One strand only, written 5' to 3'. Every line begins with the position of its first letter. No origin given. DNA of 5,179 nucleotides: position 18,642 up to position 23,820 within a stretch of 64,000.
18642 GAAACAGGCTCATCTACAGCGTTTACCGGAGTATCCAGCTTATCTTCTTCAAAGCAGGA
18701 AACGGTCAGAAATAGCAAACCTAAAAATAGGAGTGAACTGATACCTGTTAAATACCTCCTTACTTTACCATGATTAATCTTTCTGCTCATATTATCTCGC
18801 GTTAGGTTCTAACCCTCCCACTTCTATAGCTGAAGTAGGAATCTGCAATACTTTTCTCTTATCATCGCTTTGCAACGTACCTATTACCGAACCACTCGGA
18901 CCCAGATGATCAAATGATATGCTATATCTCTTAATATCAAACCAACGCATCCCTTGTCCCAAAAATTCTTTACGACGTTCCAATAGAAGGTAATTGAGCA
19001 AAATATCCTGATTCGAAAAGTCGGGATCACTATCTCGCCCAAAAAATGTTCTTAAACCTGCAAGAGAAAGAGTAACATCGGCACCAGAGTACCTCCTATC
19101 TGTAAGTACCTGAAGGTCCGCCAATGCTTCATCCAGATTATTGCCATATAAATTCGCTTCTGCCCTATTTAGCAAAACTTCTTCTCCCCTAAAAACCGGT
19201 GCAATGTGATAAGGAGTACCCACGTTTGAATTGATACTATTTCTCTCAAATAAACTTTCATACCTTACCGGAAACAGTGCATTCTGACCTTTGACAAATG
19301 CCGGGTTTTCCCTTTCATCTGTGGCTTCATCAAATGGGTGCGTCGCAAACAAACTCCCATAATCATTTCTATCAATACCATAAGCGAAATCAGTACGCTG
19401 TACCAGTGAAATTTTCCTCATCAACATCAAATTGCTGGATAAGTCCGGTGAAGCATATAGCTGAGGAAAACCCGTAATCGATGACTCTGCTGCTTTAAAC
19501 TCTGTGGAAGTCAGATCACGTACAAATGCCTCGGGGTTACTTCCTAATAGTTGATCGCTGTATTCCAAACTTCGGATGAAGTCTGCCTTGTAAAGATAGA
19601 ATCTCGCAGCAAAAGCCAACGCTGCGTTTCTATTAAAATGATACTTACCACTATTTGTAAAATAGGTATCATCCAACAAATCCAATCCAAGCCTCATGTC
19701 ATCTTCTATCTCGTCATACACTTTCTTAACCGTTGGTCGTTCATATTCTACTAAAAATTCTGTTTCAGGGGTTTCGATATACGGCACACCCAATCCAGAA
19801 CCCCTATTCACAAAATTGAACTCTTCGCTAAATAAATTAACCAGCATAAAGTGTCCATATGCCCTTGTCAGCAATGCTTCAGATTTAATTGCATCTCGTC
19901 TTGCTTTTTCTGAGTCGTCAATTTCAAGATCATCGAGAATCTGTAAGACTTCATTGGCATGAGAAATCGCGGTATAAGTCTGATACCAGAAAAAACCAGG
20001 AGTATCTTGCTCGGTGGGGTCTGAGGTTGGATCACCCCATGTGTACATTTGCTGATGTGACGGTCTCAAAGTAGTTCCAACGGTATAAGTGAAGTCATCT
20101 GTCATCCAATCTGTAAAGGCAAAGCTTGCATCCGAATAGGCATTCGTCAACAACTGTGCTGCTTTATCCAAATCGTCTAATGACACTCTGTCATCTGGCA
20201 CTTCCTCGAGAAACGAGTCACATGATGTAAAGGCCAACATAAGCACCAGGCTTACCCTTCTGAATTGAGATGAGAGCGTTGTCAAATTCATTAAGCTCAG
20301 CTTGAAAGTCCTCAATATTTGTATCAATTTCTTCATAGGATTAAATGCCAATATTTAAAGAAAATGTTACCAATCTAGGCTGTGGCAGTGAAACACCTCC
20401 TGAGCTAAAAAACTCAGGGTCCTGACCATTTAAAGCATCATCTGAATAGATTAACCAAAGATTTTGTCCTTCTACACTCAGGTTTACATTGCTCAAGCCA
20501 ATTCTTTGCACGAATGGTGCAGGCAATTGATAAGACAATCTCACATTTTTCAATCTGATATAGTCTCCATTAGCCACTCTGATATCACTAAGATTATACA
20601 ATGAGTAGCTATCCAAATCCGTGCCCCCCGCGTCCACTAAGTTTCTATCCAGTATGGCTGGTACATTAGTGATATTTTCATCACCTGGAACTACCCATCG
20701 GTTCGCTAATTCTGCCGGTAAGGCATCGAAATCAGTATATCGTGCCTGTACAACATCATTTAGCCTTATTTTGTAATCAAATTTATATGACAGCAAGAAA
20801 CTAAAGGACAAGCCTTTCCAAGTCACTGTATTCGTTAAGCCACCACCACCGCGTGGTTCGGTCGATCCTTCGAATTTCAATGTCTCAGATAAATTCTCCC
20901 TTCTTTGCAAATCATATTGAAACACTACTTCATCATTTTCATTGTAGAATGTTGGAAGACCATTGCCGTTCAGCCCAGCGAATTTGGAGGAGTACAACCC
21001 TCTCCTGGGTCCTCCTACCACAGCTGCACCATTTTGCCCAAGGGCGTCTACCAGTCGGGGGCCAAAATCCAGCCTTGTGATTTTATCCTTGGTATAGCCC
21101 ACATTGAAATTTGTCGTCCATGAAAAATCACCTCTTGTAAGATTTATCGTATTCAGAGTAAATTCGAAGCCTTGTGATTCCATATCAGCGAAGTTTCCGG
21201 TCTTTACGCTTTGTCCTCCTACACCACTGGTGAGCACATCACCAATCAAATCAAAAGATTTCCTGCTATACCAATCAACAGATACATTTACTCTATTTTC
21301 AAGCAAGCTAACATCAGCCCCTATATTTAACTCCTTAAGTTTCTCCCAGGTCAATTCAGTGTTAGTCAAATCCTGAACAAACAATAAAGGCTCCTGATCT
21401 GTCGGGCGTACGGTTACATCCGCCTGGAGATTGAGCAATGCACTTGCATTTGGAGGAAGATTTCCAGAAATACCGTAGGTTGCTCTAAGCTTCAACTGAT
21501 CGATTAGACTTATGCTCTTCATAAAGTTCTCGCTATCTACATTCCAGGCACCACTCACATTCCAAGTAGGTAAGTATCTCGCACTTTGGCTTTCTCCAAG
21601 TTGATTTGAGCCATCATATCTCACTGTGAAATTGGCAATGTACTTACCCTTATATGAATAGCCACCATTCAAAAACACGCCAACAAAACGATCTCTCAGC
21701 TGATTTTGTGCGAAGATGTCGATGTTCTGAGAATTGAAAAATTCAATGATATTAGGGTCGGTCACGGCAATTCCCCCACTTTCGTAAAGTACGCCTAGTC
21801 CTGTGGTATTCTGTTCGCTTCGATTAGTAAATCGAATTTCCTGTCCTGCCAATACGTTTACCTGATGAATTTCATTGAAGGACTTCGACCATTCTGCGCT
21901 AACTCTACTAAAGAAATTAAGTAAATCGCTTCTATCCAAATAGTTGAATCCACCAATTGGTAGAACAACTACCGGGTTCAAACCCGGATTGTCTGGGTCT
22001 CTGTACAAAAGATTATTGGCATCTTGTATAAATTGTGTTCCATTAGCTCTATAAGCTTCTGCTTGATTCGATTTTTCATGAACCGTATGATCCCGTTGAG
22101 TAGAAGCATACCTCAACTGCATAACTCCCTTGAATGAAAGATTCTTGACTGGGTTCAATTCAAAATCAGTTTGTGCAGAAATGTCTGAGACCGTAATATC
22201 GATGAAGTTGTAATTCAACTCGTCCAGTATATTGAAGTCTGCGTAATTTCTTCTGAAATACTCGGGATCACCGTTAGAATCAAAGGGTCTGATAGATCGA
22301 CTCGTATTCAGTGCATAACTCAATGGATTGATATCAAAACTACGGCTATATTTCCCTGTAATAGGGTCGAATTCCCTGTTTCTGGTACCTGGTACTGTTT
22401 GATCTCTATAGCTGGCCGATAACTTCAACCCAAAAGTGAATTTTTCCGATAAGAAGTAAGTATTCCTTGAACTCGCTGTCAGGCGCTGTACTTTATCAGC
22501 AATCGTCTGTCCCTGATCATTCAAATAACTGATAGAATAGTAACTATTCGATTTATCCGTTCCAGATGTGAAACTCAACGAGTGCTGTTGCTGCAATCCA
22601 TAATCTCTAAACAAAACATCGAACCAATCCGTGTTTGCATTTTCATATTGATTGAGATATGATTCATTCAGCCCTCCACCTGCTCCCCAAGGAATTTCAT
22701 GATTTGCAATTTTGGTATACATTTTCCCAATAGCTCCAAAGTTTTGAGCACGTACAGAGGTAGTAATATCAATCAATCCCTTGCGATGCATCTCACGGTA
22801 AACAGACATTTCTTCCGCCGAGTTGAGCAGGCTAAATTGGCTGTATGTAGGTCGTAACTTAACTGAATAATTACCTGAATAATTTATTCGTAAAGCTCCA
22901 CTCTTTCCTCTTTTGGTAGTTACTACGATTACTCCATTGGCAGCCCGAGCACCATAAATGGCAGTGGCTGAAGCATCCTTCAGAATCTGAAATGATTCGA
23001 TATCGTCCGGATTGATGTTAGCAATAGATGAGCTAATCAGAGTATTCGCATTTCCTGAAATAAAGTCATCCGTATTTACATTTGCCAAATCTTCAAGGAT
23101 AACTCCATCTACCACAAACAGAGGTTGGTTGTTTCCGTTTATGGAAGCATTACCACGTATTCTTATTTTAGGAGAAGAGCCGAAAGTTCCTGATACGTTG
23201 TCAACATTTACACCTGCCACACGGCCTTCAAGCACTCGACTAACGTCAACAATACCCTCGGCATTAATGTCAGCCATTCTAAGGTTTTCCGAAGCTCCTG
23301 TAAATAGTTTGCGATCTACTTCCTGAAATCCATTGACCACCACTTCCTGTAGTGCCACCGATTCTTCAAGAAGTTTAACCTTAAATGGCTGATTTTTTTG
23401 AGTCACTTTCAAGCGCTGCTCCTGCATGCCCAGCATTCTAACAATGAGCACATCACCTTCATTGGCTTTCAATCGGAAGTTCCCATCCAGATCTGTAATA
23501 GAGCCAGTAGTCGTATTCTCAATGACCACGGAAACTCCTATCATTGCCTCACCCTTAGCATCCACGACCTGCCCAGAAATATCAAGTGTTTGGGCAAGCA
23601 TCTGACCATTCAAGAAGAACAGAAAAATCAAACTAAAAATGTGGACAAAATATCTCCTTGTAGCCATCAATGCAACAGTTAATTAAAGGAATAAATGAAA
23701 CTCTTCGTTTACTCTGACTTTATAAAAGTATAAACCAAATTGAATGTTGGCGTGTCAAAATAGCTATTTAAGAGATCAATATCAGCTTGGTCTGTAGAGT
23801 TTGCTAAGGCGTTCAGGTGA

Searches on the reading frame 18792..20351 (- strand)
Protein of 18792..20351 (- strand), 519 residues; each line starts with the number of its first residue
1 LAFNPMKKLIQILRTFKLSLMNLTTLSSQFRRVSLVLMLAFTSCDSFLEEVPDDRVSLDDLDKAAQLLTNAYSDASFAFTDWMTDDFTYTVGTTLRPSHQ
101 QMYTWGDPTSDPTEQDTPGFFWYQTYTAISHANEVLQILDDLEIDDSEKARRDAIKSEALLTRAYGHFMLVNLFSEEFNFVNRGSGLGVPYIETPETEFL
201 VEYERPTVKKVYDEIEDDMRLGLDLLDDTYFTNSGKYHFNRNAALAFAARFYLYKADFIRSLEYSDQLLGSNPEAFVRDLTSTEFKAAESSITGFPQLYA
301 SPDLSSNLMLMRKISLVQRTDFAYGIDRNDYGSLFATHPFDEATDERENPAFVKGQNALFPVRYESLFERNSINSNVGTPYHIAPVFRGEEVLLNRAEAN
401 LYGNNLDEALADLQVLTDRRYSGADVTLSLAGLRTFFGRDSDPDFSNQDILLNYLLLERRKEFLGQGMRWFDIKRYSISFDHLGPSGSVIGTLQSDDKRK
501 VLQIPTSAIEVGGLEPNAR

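Call 72: search_protein_families(library=pfam, proteins=[window:18792-20351:-], max_evalue=0.000001)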
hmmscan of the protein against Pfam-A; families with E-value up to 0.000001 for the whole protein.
window:18792-20351:- (519 aa): 2 families
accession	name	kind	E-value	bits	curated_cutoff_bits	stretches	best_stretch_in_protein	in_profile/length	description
PF14322.12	SusD-like_3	-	6e-33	115.1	27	1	47-253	2-191/191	Starch-binding associating with outer membrane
PF07980.17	SusD_RagB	-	3e-13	50.5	23.1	1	373-478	145-236/297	SusD family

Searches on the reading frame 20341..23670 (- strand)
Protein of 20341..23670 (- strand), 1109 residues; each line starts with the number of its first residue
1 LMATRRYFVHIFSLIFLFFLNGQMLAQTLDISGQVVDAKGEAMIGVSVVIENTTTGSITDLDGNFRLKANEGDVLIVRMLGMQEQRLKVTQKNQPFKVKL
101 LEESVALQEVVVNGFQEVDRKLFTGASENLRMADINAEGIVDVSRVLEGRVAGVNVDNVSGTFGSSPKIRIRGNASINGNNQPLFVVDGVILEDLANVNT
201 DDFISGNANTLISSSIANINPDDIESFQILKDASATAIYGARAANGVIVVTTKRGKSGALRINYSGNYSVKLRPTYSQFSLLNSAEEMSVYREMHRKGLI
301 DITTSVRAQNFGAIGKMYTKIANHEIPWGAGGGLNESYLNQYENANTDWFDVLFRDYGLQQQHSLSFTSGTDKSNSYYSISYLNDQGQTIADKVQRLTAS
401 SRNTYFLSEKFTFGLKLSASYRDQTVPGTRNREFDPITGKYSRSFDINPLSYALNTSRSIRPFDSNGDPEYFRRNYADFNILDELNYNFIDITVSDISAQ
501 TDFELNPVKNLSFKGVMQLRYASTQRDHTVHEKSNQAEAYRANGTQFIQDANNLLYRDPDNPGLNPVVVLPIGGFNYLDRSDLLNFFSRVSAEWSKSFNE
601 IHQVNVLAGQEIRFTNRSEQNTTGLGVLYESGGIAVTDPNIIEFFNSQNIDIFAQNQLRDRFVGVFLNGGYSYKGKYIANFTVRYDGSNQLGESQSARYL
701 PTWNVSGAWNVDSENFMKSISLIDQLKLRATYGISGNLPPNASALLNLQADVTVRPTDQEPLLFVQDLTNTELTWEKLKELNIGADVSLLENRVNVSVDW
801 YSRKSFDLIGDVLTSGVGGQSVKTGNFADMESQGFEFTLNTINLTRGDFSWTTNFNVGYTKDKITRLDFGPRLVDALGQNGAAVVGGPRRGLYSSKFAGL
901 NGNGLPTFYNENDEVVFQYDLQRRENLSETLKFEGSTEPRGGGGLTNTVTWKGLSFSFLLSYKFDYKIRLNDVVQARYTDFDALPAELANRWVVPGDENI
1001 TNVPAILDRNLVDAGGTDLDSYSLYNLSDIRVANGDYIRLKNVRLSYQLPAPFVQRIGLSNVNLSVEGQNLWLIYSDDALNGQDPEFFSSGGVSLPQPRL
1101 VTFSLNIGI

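Call 72: search_protein_families(library=pfam, proteins=[window:20341-23670:-], max_evalue=0.000001)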
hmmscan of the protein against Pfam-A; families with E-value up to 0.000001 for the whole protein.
window:20341-23670:- (1109 aa): 3 families
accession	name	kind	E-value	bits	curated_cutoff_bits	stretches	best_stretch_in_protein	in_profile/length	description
PF13715.12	CarbopepD_reg_2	-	6.4e-18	65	32.2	1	31-112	1-88/88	CarboxypepD_reg-like domain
PF07715.20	Plug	-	3.5e-15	56.9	23.9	1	126-247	8-107/107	TonB-dependent Receptor Plug Domain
PF13620.12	CarboxypepD_reg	-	1.6e-08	35.2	32.3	1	31-90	2-68/82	Carboxypeptidase regulatory-like domain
